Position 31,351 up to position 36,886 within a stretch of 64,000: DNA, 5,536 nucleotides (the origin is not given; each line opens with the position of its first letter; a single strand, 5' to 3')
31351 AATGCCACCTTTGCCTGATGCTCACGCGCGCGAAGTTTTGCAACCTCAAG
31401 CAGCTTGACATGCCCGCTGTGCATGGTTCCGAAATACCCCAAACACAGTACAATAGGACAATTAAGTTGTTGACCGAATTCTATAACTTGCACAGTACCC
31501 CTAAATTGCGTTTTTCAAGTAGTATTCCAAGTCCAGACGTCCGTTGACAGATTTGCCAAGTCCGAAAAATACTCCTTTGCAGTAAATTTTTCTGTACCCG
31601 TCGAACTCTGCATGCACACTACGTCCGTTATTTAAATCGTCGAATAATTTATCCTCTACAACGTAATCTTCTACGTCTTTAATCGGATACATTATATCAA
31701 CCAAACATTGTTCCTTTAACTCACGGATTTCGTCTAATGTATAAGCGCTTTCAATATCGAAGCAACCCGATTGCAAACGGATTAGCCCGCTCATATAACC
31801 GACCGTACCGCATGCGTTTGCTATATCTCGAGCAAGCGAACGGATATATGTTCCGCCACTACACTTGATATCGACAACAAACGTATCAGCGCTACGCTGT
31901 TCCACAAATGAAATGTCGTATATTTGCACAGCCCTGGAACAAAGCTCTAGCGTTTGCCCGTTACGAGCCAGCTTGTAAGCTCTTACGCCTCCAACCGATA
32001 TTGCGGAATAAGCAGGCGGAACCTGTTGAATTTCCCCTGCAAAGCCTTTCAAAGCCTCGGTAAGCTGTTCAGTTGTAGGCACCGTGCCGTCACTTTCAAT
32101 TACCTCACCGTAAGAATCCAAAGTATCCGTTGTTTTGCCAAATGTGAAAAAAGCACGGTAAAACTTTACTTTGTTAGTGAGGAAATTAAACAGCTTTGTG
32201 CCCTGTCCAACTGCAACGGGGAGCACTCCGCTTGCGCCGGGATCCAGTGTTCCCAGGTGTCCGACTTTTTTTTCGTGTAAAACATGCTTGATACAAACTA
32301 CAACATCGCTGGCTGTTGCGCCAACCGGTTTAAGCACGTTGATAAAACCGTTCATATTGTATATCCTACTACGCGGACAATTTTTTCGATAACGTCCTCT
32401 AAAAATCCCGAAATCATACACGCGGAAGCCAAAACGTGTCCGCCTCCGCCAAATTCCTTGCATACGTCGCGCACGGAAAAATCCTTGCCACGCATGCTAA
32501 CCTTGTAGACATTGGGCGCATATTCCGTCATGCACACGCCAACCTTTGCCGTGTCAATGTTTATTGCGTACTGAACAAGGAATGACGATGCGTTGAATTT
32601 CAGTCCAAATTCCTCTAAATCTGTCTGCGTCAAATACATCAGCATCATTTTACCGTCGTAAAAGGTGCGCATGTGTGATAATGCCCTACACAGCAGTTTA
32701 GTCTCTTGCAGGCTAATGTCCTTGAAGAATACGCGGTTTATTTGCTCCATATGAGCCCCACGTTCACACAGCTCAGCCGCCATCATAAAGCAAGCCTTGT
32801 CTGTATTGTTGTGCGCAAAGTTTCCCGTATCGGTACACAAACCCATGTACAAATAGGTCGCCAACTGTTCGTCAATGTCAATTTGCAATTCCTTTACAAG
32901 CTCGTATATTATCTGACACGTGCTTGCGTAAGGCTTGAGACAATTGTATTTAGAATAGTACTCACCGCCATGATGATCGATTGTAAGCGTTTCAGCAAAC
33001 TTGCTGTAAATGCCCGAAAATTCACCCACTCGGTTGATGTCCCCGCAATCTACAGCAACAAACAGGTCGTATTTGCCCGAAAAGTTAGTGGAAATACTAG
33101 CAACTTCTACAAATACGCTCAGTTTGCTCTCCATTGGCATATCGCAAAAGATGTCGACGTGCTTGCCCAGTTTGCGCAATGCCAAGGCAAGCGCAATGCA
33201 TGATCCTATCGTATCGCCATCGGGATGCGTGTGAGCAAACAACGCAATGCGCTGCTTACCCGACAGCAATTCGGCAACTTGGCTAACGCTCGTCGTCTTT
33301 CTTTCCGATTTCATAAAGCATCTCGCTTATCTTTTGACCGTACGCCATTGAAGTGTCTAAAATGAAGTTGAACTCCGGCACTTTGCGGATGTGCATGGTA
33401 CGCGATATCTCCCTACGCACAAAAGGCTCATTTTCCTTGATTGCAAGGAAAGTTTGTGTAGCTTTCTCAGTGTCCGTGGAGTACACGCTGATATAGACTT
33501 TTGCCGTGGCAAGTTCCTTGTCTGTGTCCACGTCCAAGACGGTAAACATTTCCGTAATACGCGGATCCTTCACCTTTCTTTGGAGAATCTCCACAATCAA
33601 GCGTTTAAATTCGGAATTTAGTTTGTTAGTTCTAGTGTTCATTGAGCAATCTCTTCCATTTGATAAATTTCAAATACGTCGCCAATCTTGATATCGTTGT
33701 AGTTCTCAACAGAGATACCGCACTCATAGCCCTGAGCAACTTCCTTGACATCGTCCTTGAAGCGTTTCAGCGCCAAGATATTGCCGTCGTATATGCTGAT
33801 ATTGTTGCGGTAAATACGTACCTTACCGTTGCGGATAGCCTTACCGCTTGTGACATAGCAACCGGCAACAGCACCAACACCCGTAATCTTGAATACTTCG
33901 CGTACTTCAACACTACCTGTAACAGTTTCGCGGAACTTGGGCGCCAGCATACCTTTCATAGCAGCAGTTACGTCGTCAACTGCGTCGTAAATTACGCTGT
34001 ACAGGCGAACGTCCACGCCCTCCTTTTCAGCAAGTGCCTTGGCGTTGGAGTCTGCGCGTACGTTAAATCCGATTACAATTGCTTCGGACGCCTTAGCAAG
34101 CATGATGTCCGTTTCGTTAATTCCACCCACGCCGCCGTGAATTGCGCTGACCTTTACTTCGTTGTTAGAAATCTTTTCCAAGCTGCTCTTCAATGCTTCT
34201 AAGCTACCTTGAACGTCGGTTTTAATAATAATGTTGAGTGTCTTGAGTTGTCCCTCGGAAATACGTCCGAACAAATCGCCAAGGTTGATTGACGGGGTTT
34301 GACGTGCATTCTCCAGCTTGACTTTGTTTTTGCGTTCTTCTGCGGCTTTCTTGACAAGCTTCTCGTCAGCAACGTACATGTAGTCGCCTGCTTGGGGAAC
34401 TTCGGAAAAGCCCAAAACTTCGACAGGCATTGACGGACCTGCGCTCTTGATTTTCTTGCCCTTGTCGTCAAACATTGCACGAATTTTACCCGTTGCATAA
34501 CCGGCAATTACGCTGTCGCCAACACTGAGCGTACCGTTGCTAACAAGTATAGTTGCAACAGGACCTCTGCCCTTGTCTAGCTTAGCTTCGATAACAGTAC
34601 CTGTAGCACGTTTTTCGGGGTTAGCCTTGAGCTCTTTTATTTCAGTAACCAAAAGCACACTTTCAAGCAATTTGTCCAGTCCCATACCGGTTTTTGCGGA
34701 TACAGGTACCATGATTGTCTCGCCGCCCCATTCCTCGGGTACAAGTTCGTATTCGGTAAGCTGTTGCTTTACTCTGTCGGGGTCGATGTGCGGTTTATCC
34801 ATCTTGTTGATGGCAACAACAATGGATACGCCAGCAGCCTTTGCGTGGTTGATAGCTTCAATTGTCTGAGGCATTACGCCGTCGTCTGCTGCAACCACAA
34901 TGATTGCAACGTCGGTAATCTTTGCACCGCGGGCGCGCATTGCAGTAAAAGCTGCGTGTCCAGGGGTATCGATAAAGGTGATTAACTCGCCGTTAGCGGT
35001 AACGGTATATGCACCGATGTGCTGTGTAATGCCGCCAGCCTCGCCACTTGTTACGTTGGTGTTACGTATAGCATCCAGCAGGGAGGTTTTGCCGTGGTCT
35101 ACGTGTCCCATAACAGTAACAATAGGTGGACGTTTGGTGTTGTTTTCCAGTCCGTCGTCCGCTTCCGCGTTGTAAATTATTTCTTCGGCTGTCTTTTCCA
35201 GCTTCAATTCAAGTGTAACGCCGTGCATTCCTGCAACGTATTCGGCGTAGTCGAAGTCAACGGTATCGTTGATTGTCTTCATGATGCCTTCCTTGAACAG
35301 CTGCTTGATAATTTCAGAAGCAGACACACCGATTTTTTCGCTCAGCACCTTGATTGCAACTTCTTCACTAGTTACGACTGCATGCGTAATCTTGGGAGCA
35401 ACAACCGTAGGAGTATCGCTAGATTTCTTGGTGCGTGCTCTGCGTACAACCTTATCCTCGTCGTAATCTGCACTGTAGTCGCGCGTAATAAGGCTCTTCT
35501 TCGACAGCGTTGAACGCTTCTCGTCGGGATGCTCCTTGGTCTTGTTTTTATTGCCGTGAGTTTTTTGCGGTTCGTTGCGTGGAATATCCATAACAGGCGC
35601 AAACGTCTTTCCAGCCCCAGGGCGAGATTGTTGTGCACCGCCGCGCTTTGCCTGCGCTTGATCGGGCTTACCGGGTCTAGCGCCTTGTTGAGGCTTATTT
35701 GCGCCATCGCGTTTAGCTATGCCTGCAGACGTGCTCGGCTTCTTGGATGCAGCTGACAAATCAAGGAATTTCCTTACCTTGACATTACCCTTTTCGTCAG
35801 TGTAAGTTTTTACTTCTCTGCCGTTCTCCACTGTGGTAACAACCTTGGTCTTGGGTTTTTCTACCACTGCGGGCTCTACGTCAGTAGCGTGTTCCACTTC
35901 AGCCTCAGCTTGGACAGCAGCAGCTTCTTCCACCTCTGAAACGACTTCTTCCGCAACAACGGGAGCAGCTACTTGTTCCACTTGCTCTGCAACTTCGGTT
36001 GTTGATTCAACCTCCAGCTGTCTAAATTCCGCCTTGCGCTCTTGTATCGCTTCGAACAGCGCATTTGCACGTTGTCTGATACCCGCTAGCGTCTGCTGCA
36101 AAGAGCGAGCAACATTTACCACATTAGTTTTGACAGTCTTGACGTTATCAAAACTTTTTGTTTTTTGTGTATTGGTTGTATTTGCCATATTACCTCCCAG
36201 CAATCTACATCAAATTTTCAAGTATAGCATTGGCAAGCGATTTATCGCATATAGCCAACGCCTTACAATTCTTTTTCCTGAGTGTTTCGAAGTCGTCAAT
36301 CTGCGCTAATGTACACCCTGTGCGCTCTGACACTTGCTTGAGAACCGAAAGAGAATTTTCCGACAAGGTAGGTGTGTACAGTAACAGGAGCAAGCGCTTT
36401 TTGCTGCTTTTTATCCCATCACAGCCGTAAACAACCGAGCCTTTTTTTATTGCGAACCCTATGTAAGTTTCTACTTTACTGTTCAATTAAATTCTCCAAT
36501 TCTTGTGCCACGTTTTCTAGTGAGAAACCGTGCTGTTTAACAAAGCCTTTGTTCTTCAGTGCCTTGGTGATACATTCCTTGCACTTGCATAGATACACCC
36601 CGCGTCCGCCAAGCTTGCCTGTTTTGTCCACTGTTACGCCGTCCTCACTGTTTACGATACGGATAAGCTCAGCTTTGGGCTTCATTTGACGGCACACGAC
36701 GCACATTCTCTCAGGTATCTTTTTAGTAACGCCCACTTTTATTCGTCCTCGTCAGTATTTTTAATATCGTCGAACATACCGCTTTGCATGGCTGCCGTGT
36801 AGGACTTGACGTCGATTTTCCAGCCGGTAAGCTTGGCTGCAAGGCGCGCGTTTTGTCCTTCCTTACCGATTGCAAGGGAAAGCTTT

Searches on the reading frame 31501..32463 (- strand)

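Call 55: search_protein_families(library=pfam, proteins=[window:31501-32463:-], max_evalue=0.01)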
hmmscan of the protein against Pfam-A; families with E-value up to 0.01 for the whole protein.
window:31501-32463:- (320 aa): 2 families
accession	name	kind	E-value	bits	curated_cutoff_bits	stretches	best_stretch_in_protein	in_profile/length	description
PF01509.24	TruB_N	-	2.7e-49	167.8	27.3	1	59-207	1-149/149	TruB family pseudouridylate synthase (N terminal domain)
PF16198.10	TruB_C_2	-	1.9e-07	31.5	29.3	1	208-260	1-60/66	tRNA pseudouridylate synthase B C-terminal domain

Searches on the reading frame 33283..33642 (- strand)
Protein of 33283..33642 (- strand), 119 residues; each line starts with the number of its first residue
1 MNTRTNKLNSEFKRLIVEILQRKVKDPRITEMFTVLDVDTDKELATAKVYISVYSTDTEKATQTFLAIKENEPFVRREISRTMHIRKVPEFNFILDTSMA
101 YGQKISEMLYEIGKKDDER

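Call 52: search_protein_families(library=pfam, proteins=[window:33283-33642:-], max_evalue=0.01)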
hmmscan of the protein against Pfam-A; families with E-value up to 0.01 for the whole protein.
window:33283-33642:- (119 aa): 1 family
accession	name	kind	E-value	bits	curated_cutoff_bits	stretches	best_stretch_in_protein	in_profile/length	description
PF02033.23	RBFA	-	8.2e-28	97.2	34.7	1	4-109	1-105/105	Ribosome-binding factor A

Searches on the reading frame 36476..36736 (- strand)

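Call 55: search_protein_families(library=pfam, proteins=[window:36476-36736:-], max_evalue=0.01)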
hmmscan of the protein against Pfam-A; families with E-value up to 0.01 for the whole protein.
window:36476-36736:- (86 aa): 1 family
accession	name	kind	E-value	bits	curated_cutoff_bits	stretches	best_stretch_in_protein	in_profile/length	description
PF04296.18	YlxR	-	3.9e-25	88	26.9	1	10-81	1-74/75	Protein of unknown function (DUF448)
